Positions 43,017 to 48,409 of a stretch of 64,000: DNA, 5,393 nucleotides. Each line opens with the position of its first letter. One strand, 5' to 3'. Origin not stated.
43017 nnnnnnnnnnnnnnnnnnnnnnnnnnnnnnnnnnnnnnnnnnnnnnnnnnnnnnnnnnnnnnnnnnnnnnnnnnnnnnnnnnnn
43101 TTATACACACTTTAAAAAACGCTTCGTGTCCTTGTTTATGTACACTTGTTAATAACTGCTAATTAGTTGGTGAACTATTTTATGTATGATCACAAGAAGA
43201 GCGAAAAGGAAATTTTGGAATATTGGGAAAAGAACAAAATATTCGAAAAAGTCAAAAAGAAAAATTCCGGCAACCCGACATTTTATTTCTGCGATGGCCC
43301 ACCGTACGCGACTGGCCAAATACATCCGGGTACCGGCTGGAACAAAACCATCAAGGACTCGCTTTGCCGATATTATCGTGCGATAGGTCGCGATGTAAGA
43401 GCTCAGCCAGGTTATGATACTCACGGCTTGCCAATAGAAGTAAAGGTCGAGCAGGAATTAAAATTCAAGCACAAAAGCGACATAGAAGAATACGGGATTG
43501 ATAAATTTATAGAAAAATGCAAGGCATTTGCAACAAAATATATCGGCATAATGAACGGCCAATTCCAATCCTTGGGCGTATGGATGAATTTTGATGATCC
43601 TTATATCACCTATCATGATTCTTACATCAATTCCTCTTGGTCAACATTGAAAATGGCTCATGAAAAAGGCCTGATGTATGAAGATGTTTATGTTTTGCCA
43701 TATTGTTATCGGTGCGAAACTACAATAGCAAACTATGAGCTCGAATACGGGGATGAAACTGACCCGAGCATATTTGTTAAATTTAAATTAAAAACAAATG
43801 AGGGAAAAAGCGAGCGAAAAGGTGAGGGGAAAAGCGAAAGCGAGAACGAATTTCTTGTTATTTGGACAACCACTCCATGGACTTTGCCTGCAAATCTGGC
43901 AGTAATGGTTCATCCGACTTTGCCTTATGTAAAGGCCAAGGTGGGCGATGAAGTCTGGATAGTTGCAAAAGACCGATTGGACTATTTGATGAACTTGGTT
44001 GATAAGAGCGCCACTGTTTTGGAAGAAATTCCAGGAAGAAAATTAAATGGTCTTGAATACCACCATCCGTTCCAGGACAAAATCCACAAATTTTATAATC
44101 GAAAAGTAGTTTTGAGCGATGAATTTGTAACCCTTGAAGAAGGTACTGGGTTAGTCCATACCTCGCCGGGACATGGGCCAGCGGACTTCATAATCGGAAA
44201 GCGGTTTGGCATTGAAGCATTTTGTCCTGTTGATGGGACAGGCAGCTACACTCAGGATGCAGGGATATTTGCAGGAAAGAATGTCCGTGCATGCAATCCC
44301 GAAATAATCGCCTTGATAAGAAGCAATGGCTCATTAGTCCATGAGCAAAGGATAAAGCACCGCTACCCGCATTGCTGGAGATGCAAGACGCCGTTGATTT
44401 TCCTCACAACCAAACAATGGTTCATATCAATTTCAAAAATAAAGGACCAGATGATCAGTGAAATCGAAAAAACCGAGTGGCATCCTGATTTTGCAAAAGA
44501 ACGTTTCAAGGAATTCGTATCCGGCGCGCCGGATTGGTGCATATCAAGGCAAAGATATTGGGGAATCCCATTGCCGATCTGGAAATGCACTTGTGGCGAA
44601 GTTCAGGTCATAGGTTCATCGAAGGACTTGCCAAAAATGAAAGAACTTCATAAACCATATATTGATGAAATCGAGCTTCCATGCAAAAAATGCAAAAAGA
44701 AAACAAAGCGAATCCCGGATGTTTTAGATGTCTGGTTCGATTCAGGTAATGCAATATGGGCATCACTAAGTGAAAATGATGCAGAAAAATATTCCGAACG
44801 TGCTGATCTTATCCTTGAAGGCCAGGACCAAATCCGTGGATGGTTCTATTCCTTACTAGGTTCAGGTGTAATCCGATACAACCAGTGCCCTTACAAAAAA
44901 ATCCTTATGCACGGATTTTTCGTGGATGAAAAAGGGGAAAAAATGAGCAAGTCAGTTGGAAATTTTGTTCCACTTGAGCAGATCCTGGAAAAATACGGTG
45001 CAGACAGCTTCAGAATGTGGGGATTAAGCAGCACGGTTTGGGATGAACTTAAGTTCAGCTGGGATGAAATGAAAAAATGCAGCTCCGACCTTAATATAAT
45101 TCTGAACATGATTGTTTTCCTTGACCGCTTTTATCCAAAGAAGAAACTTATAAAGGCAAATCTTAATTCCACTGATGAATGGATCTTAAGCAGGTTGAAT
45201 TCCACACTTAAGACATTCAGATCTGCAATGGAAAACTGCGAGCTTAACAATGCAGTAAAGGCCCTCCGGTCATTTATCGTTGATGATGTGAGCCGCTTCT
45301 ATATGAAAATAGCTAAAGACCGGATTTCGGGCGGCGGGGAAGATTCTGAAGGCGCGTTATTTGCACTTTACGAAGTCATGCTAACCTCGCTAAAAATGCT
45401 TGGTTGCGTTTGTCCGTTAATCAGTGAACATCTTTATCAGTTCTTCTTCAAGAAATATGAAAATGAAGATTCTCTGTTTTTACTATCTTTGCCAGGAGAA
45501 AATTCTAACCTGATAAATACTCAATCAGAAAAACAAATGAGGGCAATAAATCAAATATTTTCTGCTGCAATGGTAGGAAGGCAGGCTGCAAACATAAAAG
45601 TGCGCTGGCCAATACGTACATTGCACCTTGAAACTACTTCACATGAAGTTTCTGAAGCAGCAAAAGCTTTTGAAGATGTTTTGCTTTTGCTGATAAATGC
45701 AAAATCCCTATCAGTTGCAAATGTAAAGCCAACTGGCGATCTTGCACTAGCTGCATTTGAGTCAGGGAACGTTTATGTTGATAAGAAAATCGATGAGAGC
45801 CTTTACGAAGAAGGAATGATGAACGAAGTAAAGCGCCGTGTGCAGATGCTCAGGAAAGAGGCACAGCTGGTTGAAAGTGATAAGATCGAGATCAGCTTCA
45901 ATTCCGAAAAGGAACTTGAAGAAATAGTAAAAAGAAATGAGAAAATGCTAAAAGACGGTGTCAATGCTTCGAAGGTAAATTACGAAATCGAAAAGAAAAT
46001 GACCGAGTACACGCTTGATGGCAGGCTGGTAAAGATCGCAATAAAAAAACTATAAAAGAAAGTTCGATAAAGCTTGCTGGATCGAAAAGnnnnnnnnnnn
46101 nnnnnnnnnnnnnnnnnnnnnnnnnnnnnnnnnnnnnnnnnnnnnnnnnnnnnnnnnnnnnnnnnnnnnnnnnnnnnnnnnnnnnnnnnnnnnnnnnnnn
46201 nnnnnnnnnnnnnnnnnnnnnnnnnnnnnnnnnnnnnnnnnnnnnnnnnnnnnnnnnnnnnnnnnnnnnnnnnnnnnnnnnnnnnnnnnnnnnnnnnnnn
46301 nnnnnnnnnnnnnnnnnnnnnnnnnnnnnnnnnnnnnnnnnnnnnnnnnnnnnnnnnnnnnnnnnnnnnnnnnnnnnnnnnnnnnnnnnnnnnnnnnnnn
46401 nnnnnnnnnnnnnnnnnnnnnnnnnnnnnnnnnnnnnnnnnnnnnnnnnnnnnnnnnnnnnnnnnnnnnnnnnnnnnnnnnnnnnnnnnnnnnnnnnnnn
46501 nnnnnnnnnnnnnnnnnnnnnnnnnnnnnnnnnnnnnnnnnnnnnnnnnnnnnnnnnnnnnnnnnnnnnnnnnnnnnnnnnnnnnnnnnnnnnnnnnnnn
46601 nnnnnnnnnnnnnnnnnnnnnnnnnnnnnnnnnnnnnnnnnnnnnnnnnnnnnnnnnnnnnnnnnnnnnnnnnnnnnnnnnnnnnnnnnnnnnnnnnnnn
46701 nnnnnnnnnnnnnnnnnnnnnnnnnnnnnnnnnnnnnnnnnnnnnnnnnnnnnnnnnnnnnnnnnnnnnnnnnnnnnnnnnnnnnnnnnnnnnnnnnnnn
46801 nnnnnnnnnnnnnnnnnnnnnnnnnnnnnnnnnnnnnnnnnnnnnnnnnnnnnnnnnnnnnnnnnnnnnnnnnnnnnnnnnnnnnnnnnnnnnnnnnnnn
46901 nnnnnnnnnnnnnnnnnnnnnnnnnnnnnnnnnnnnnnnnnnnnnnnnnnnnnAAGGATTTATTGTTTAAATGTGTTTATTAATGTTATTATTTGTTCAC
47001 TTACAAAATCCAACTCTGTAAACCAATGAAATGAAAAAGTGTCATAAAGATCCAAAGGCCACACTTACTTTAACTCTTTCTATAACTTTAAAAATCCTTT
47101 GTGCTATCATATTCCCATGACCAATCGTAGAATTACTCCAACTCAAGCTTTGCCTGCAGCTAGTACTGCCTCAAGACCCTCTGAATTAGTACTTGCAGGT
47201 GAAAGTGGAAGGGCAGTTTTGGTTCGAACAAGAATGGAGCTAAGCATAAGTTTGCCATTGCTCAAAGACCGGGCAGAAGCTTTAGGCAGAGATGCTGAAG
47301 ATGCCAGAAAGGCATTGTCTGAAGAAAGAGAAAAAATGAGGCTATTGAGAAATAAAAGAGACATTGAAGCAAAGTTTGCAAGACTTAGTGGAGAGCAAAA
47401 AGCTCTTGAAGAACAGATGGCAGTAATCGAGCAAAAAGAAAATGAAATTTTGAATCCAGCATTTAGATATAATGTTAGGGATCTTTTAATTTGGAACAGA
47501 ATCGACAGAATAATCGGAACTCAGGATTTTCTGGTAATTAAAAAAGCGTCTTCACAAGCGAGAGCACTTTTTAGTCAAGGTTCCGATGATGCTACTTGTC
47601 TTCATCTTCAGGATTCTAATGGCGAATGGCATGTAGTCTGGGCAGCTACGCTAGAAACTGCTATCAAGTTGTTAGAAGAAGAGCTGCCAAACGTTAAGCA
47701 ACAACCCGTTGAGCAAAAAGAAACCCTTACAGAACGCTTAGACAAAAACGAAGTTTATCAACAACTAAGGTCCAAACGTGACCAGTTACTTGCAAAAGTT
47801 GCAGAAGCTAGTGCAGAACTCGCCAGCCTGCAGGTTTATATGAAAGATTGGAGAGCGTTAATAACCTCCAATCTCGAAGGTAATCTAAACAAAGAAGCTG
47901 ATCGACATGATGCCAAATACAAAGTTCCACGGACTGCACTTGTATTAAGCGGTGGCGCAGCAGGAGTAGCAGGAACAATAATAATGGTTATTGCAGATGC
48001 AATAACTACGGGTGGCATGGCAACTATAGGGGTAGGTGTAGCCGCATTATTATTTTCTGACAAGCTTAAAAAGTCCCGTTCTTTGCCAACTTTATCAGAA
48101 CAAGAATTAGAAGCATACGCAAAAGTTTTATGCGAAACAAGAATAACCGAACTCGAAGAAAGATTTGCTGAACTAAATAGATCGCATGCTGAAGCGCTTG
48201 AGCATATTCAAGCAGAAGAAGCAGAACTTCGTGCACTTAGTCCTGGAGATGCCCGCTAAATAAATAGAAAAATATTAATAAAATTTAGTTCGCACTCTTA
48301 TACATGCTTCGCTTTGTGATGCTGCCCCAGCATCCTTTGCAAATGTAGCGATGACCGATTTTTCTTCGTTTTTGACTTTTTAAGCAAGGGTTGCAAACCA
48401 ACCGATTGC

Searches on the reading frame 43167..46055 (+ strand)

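Call 21: search_protein_families(library=pfam, proteins=[window:43167-46055:+], max_evalue=0.001)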
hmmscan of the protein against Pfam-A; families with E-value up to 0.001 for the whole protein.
window:43167-46055:+ (962 aa): 5 families
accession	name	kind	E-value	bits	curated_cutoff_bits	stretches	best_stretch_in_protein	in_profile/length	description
PF00133.28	tRNA-synt_1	-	1.5e-118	396.6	22.7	1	16-630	2-413/414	tRNA synthetases class I (I, L, M and V)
PF08264.19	Anticodon_1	-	2.7e-28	99.2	25.1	1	670-817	1-145/148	Anticodon-binding domain of tRNA ligase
PF09334.17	tRNA-synt_1g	-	1.3e-19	70.7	20.1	3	46-189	8-132/391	tRNA synthetases class I (M)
PF19302.4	DUF5915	-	4.5e-16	59.4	27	1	856-961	89-194/195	Domain of unknown function (DUF5915)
PF01406.26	tRNA-synt_1e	-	1.2e-06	28.6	27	1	575-638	236-299/301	tRNA synthetases class I (C) catalytic domain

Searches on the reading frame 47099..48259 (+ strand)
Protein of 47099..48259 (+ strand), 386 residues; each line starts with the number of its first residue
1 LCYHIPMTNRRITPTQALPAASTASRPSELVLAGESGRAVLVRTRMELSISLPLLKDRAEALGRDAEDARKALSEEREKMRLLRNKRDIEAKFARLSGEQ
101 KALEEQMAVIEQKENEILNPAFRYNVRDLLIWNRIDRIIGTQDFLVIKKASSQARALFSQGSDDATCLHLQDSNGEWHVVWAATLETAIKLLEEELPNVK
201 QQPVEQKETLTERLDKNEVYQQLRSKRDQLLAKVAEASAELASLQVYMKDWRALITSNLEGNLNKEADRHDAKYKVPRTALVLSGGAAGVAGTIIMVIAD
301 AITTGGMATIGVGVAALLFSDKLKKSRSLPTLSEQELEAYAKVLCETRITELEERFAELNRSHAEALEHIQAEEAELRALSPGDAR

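Call 23: search_protein_families(library=pfam, proteins=[window:47099-48259:+], max_evalue=0.001)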
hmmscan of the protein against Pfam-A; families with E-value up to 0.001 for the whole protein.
window:47099-48259:+ (386 aa): 2 families
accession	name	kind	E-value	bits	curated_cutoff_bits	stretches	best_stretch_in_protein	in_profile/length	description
PF21808.2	Dynamin-like_hel_bact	-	5.9e-05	22.9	28.3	1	82-357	70-327/373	Bacterial dynamin-like protein, helical domain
PF03961.19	FapA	-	9.8e-05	22.5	31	0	31-119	130-224/272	Flagellar Assembly Protein A beta solenoid domain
